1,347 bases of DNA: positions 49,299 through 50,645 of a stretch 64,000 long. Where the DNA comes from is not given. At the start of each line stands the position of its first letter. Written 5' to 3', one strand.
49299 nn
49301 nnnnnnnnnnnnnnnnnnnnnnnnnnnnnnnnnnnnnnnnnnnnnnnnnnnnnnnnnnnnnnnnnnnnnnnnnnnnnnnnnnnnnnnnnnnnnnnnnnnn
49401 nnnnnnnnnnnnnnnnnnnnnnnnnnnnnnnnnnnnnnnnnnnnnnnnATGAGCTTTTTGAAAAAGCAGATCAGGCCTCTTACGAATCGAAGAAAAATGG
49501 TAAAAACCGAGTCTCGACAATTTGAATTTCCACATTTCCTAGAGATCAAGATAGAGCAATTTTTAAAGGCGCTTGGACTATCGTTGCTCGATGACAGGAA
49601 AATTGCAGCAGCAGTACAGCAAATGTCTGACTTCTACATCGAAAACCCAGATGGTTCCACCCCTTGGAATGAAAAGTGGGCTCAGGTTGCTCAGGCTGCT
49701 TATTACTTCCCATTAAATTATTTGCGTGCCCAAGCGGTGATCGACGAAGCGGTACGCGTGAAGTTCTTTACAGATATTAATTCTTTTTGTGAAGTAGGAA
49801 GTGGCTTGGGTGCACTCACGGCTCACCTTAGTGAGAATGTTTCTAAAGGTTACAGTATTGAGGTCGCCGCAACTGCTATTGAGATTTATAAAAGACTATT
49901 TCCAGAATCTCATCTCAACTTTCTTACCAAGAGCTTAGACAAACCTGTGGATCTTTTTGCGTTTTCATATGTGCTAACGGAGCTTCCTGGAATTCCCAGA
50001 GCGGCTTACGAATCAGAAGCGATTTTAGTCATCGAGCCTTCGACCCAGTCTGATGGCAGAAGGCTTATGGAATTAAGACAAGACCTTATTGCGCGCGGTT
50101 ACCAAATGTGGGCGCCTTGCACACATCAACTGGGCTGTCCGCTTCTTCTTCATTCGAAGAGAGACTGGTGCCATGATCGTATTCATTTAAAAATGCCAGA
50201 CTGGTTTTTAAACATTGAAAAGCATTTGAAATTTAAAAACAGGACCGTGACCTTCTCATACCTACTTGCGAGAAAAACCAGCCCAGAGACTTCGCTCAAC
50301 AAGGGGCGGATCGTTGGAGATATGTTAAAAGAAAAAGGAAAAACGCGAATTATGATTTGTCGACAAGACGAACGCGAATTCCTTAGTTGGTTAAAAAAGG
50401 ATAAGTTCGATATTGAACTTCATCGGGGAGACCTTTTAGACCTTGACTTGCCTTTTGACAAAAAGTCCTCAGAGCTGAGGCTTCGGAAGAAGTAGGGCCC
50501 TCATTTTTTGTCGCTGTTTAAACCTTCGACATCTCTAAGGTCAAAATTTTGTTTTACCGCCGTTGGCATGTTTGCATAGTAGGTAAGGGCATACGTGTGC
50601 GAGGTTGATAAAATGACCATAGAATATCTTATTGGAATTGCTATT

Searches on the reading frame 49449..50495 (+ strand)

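Call 86: search_protein_families(library=pfam, proteins=[window:49449-50495:+], max_evalue=0.001)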
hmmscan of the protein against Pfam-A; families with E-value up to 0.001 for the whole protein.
window:49449-50495:+ (348 aa): 2 families
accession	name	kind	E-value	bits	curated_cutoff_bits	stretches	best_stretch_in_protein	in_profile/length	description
PF09243.16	Rsm22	-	6.7e-20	72.1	23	1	80-309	5-248/275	Mitochondrial small ribosomal subunit Rsm22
PF00398.26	RrnaAD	-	0.00085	18.9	24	0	90-150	11-72/263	Ribosomal RNA adenine dimethylase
